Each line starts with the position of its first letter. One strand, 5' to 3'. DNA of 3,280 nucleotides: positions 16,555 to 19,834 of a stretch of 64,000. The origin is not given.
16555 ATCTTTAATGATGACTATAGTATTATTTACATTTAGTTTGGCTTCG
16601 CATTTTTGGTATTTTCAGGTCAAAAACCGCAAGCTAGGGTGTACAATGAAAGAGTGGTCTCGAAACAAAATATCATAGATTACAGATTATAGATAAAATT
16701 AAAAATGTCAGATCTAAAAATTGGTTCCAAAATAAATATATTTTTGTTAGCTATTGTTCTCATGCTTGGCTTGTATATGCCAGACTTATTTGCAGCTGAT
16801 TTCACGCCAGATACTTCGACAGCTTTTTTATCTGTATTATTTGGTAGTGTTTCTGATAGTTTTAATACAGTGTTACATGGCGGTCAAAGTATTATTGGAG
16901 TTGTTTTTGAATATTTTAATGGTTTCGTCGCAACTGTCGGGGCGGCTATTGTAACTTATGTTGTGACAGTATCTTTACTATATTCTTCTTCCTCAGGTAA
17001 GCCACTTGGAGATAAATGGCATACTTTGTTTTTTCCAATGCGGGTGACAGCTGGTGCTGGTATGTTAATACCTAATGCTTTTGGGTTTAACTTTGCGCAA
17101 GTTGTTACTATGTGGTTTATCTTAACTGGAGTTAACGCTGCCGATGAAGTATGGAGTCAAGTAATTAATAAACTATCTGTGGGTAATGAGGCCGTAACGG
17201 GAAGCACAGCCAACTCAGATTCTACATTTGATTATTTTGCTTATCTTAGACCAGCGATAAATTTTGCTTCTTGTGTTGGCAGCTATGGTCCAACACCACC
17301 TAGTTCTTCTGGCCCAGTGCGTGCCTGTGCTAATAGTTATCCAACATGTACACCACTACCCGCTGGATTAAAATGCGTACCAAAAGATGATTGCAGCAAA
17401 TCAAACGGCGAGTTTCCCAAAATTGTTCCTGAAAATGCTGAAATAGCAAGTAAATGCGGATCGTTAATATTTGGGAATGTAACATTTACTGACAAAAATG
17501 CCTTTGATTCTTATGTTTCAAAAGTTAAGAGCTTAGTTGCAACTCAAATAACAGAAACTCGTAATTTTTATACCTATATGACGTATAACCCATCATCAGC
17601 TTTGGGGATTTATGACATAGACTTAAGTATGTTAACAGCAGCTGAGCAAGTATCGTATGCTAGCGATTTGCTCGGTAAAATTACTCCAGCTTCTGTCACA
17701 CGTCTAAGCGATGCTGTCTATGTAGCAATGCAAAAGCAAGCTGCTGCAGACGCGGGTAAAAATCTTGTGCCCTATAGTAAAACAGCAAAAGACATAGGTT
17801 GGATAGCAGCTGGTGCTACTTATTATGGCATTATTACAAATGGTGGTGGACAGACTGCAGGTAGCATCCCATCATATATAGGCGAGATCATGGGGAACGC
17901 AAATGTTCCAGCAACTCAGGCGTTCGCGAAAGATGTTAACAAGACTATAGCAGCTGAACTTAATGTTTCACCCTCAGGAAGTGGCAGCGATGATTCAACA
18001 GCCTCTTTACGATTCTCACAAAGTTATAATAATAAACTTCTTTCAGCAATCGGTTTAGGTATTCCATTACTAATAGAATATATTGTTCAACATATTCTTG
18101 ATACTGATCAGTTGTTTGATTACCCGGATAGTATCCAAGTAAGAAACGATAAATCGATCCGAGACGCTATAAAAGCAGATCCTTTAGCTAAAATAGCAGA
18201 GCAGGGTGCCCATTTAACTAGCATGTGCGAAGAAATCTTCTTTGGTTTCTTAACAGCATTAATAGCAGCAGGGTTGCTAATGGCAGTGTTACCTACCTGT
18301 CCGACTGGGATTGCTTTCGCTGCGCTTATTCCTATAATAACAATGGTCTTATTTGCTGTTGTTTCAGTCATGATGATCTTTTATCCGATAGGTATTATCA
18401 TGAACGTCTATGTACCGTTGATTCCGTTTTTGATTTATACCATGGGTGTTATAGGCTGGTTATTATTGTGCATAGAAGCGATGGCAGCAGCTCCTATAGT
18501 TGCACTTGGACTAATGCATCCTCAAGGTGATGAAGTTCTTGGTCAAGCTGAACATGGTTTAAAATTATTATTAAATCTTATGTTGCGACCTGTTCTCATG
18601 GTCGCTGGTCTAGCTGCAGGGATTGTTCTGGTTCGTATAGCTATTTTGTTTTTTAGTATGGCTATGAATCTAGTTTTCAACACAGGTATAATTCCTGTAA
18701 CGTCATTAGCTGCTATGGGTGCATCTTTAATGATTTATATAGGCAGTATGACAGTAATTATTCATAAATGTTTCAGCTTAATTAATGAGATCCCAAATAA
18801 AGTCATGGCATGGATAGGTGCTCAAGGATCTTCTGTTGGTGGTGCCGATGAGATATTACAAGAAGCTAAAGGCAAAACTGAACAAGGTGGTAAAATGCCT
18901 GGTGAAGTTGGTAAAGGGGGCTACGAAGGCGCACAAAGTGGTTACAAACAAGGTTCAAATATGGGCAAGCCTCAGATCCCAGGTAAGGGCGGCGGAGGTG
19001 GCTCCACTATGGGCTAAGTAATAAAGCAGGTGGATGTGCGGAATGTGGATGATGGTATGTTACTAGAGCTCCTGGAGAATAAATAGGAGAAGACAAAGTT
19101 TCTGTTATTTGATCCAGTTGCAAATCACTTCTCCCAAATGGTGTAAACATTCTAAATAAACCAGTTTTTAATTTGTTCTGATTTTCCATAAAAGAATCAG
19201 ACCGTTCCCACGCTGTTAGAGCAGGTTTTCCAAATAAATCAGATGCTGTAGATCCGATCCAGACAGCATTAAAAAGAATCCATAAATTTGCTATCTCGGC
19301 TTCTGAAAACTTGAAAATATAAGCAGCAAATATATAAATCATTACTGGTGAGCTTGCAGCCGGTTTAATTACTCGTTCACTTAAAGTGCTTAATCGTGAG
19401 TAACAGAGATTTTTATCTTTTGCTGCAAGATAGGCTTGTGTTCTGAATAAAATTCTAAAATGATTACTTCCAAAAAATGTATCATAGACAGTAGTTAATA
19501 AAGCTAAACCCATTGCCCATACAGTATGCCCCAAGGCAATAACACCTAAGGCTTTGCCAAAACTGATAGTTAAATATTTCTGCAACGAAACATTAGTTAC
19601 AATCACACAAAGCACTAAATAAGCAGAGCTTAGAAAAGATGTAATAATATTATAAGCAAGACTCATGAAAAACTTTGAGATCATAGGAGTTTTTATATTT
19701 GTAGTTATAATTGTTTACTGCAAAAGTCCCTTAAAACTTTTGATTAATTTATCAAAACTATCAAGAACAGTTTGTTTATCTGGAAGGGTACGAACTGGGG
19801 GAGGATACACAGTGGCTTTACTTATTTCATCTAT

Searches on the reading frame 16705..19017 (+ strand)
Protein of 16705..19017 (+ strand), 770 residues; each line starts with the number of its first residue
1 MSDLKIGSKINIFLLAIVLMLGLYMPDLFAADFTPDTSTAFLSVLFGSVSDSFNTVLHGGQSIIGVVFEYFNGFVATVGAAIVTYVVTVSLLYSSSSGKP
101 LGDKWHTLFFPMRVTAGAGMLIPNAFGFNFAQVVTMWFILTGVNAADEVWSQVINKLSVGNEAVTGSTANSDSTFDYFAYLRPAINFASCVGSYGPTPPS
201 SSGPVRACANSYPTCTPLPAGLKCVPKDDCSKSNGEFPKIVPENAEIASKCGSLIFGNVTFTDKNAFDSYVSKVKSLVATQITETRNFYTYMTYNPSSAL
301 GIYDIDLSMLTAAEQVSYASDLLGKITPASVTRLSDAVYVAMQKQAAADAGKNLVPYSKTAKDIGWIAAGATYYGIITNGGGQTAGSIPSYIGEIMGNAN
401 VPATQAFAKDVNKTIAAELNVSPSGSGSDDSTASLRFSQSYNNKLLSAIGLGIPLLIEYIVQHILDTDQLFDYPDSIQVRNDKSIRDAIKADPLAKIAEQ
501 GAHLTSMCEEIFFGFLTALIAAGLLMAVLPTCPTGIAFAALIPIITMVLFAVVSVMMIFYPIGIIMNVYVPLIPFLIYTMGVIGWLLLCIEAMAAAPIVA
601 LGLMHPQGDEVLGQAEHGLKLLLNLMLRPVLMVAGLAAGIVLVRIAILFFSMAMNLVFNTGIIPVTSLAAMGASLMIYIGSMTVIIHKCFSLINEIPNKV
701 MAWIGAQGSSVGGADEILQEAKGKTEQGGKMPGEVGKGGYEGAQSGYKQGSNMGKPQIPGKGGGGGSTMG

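Call 18: search_protein_families(library=ncbifam, proteins=[window:16705-19017:+], max_evalue=0.001)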
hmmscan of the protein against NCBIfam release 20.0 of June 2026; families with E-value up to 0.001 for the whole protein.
window:16705-19017:+ (770 aa): 2 families
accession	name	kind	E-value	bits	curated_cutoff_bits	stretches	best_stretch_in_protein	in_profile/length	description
NF033886.1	T4SS_DotA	equivalog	2e-89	301.5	500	2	486-708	562-789/790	type IVB secretion system protein DotA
TIGR04346.1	DotA_TraY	subfamily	1.6e-77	261.7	100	2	323-705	278-656/656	DotA/TraY family protein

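Call 69: search_solved_structures(query=window:16705-19017:+, max_evalue=0.001)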
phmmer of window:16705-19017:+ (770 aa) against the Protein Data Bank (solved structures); distinct sequences matched with E-value up to 0.001: 1.
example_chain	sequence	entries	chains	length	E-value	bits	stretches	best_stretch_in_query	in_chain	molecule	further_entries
9ngy_FP1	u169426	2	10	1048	1.7e-45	158.9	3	26-164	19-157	DotA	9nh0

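Call 70: search_solved_structures(query=window:16705-19017:+, max_evalue=0.001, show_alignments=1)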
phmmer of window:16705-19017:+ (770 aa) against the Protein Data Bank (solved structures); distinct sequences matched with E-value up to 0.001: 1.
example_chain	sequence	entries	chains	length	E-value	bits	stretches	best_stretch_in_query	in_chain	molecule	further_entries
9ngy_FP1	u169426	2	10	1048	1.7e-45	158.9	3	26-164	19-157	DotA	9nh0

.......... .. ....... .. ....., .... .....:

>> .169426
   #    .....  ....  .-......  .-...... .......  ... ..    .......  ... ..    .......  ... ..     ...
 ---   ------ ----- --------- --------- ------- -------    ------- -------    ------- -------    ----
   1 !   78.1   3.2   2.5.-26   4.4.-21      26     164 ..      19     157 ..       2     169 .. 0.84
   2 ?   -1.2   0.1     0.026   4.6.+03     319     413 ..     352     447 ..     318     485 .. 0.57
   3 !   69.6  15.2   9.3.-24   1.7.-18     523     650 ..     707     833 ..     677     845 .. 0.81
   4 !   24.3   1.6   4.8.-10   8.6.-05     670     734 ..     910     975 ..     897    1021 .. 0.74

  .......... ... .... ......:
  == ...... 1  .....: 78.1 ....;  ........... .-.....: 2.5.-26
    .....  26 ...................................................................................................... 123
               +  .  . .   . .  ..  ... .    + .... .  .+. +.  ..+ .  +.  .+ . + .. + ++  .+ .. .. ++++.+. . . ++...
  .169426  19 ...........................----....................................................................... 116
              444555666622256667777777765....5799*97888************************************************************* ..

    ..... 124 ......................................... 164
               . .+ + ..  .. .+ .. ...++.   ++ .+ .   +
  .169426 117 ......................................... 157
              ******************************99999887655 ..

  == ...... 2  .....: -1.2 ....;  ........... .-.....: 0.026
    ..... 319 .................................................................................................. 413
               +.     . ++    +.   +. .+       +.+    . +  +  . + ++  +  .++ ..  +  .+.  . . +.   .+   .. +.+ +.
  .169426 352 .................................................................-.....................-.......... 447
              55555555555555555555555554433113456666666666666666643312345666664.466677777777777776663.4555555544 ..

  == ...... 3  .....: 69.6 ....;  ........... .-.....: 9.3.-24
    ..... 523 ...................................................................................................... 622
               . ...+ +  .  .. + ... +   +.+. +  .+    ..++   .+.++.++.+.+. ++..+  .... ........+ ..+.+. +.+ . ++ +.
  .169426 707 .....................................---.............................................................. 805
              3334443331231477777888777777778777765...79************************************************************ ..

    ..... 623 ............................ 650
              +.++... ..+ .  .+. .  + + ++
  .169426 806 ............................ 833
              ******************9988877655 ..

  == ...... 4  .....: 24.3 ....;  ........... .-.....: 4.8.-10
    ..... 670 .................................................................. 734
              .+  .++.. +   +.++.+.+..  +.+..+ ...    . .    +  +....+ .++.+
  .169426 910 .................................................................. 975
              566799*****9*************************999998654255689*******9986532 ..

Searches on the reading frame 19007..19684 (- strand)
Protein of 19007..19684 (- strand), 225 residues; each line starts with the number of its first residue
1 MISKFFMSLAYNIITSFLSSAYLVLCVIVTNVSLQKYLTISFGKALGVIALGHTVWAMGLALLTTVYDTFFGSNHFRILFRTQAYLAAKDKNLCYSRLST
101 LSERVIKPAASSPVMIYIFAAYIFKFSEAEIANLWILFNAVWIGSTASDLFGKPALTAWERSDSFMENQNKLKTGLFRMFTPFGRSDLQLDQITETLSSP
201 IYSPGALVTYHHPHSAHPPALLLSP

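Call 18: search_protein_families(library=ncbifam, proteins=[window:19007-19684:-], max_evalue=0.001)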
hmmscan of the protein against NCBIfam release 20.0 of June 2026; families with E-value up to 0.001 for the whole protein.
window:19007-19684:- (225 aa): 0 families

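Call 32: search_protein_families(library=pfam, proteins=[window:19007-19684:-], max_evalue=0.01)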
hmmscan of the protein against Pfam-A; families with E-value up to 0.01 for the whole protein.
window:19007-19684:- (225 aa): 0 families

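Call 60: search_solved_structures(query=window:19007-19684:-, max_evalue=1)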
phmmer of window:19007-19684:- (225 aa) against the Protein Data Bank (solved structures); distinct sequences matched with E-value up to 1: 5.
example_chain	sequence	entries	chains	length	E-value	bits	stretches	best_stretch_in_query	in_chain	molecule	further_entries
6dxi_A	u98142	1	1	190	0.23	14.2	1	131-175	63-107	H-NOX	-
3tff_A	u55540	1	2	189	0.24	14.1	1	132-175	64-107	Alr2278 protein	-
9fgz_A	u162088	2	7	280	0.96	12.1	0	17-109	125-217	3,2-trans-enoyl-CoA isomerase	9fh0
1hno_A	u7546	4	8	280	0.96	12.1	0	17-109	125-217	D3,D2-ENOYL COA ISOMERASE ECI1 | enoyl-CoA isomerase; Eci1p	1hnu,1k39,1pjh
4zdf_A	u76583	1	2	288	0.99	12.1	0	17-109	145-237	3,2-trans-enoyl-CoA isomerase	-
